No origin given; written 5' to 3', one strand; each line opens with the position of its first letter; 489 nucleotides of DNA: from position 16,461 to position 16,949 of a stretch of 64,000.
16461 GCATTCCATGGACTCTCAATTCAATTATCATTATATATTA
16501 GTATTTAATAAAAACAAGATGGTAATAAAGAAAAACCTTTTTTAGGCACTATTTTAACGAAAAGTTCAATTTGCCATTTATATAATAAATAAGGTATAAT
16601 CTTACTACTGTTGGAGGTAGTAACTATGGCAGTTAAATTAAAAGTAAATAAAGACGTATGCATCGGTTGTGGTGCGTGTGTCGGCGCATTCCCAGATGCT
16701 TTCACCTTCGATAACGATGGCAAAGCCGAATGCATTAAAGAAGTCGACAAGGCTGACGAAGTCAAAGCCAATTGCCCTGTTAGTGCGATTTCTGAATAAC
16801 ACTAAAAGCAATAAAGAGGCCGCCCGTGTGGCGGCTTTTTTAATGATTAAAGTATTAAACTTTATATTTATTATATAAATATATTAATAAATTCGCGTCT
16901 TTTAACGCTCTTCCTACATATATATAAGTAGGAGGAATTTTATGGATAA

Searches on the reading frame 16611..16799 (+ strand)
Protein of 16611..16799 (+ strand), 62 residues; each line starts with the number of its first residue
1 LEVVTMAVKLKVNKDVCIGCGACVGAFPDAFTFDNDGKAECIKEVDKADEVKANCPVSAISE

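Call 61: search_protein_families(library=pfam, proteins=[window:16611-16799:+], max_evalue=0.001)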
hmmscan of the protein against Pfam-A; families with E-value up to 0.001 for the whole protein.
window:16611-16799:+ (62 aa): 4 families
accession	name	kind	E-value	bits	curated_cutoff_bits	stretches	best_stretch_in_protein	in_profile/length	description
PF13370.11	Fer4_13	-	3.7e-09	37.6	24.5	1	12-61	1-57/58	4Fe-4S single cluster domain of Ferredoxin I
PF13459.11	Fer4_15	-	7.2e-09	36.7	22.4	1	11-60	2-64/66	4Fe-4S single cluster domain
PF00037.32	Fer4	-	0.00018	21.6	21.1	1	11-25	2-16/24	4Fe-4S binding domain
PF12797.12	Fer4_2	-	0.00042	20.6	24.5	1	11-26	4-19/22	4Fe-4S binding domain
